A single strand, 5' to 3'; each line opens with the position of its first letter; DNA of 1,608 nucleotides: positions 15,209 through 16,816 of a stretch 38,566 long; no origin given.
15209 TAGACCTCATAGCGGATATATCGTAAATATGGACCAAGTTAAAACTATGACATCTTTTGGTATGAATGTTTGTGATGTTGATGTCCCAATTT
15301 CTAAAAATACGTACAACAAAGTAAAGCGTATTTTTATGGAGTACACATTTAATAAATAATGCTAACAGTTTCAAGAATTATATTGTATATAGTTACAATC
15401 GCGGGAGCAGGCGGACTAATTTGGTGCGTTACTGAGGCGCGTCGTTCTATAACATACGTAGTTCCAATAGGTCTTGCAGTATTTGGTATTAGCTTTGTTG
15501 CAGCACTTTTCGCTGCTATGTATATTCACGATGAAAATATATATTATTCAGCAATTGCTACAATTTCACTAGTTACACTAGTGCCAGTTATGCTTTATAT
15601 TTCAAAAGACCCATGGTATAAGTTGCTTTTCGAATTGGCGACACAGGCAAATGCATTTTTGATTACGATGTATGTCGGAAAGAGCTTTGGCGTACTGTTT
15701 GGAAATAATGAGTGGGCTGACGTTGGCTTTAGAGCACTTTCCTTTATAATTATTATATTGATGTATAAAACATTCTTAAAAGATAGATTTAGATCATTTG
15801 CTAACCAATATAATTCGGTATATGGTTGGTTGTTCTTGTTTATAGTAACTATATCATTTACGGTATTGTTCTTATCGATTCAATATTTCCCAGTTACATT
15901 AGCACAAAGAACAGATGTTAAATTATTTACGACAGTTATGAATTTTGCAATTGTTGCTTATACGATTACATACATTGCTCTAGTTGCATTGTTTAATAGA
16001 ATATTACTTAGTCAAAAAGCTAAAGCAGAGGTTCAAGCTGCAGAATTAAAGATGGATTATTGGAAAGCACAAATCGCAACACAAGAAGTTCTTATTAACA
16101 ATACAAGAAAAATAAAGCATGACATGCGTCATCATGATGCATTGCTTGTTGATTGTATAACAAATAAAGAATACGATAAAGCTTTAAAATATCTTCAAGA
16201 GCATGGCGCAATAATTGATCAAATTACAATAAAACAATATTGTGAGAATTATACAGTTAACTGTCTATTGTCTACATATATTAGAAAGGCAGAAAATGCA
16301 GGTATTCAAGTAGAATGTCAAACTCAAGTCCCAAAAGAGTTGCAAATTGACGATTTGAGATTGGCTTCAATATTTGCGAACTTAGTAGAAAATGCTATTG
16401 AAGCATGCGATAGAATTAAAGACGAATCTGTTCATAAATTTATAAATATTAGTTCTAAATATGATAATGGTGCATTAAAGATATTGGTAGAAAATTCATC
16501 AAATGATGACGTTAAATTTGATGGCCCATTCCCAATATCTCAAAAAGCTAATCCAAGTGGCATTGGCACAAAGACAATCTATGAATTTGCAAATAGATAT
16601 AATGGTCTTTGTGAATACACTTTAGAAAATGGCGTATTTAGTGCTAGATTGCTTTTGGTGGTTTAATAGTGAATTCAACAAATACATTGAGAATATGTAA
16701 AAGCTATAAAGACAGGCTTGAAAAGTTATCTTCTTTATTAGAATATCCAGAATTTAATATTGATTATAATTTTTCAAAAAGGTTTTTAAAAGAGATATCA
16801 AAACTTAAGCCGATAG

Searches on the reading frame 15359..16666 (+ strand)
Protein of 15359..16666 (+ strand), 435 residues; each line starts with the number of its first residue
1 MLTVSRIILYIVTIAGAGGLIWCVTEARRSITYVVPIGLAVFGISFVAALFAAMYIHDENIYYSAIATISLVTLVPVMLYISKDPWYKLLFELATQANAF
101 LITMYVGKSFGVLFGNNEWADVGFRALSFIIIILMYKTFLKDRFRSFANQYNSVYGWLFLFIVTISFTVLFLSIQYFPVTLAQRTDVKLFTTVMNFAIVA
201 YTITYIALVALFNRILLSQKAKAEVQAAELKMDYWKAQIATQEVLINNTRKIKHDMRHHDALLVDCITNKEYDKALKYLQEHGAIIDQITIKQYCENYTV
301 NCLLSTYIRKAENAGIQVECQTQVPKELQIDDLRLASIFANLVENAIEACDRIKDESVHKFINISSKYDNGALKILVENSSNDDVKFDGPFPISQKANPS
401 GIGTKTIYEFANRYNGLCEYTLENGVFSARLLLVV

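Call 4: search_protein_families(library=pfam, proteins=[window:15359-16666:+], max_evalue=0.1)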
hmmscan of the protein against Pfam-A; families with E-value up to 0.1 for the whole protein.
window:15359-16666:+ (435 aa): 2 families
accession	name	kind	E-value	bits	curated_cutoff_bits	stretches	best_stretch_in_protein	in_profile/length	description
PF14501.12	HATPase_c_5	-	1.9e-15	57.1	22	1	332-433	3-101/102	GHKL domain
PF02518.31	HATPase_c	-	0.07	14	26.4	0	331-420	2-93/111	Histidine kinase-, DNA gyrase B-, and HSP90-like ATPase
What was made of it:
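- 15359..16666 (+): Sensor histidine kinase, six TM segments plus a GHKL (HATPase_c_5) domain, AgrC/ComD type. Pfam HATPase_c_5 1.9e-15 (call 4).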

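Call 5: search_protein_families(library=padloc, proteins=[window:15359-16666:+], max_evalue=0.1)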
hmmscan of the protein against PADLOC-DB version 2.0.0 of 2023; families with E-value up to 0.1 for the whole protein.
window:15359-16666:+ (435 aa): 1 family
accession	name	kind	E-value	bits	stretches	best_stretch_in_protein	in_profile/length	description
PDLC02379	pAgo_II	-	0.0029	14.1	1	182-370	65-247/724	Class II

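Call 6: search_protein_families(library=ncbifam, proteins=[window:15359-16666:+], max_evalue=0.1)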
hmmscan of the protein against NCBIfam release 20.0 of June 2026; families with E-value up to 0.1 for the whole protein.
window:15359-16666:+ (435 aa): 7 families
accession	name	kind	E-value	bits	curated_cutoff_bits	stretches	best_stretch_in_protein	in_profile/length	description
NF011627.0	PRK15053.1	equivalog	1.7e-05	23.6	656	1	235-362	328-460/552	sensor histidine kinase DpiB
NF008298.1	PRK11086.1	subfamily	0.00033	19.2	520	1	264-380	348-465/529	DcuS/MalK family sensor histidine kinase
NF046044.1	PnpS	equivalog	0.0065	15.5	400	1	299-349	250-300/390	two-component system histidine kinase PnpS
NF008318.0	PRK11107.1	equivalog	0.0072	14.4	890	1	313-349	387-423/920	two-component sensor histidine kinase BarA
TIGR02966.1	phoR_proteo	equivalog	0.022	13.8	334.2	1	309-349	204-244/333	phosphate regulon sensor histidine kinase PhoR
NF007688.0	PRK10364.1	equivalog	0.027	13.2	479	1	309-380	325-391/460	two-component system sensor histidine kinase ZraS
TIGR00807.1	malonate_madL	equivalog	0.063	13.6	113.45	0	91-162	4-72/125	malonate transporter subunit MadL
